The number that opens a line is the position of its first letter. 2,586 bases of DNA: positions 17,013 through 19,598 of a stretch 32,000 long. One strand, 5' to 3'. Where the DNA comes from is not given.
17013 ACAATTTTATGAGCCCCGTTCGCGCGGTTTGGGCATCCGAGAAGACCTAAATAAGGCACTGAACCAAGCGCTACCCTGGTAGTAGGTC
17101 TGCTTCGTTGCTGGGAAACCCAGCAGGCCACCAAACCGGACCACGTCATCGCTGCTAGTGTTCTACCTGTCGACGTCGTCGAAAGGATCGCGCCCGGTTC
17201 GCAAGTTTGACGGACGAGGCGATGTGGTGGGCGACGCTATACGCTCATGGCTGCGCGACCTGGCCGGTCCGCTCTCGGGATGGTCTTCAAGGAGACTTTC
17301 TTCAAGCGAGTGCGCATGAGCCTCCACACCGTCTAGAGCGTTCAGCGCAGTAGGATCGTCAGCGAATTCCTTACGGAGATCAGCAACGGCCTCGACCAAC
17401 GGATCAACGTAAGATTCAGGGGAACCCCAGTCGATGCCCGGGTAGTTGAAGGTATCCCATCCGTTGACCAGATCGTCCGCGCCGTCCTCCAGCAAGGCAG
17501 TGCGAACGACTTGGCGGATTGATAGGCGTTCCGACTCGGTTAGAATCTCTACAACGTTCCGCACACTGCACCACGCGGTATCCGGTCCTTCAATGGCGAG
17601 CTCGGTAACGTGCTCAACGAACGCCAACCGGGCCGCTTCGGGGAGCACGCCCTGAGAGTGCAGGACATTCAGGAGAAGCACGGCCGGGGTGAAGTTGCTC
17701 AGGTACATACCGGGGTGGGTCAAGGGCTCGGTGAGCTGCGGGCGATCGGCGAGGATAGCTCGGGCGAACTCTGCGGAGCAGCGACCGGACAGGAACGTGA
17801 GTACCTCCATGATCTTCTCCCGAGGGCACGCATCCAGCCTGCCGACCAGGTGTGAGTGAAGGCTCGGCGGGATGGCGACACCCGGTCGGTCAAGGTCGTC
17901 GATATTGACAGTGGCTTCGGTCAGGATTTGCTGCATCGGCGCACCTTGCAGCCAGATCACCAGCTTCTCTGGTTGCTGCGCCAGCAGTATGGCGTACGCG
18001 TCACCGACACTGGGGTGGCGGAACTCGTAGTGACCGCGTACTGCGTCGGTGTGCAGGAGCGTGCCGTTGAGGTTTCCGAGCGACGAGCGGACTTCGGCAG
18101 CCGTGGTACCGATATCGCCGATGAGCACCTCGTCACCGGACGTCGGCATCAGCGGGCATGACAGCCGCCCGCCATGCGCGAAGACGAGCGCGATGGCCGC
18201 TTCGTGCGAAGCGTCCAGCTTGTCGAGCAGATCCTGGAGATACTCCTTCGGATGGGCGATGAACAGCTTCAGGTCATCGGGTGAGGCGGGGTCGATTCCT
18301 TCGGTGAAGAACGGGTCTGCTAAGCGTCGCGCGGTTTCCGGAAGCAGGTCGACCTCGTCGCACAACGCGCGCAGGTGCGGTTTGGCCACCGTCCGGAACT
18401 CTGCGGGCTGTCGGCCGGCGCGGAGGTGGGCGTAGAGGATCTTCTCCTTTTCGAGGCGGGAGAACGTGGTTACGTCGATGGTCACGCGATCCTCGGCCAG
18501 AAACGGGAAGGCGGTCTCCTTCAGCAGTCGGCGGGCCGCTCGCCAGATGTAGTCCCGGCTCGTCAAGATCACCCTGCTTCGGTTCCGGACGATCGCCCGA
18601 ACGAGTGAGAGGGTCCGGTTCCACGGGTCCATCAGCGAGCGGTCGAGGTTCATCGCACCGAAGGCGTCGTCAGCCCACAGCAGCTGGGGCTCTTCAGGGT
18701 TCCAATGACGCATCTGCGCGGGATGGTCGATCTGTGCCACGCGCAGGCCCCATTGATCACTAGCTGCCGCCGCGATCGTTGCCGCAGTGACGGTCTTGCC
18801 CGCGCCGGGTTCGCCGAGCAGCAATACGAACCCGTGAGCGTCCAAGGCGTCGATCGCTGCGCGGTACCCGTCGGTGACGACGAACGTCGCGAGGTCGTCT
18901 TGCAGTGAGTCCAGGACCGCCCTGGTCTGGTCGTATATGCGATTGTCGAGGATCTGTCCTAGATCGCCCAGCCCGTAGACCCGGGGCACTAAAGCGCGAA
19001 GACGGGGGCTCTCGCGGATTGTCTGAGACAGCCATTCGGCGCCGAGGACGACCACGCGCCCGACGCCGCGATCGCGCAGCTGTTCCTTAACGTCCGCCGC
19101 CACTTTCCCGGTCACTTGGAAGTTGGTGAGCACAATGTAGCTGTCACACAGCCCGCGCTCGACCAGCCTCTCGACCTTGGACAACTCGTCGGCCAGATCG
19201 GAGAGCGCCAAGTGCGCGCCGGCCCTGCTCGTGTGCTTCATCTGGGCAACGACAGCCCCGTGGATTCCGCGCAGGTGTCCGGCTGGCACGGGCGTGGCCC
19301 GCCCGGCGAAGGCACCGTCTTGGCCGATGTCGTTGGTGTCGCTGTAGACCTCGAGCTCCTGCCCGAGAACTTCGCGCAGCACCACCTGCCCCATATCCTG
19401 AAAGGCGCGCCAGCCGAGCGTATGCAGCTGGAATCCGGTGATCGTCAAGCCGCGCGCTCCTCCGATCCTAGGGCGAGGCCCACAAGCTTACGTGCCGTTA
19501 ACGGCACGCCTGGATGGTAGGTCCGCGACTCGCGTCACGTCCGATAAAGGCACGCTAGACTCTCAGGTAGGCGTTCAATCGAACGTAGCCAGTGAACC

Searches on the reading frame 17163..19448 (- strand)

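Call 14: search_protein_families(library=pfam, proteins=[window:17163-19448:-], max_evalue=0.001)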
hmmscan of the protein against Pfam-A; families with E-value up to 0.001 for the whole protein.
window:17163-19448:- (761 aa): 3 families
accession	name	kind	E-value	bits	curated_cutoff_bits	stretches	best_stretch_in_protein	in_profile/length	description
PF20720.3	nSTAND3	-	1.9e-36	125.6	27.2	1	189-343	1-154/155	Novel STAND NTPase 3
PF25199.1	nSTAND_NTPase5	-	0.00038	20.7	34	0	203-307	39-142/145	Novel STAND NTPase 5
PF13191.12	AAA_16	-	0.00061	20.8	32.6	0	200-234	17-52/167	AAA ATPase domain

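Call 84: search_protein_families(library=padloc, proteins=[window:17163-19448:-], max_evalue=0.00001)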
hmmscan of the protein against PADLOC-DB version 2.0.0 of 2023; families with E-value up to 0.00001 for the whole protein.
window:17163-19448:- (761 aa): 1 family
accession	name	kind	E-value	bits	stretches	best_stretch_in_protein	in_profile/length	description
PDLC05079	PDC-S73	-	2.6e-26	90.6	1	7-351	5-339/752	-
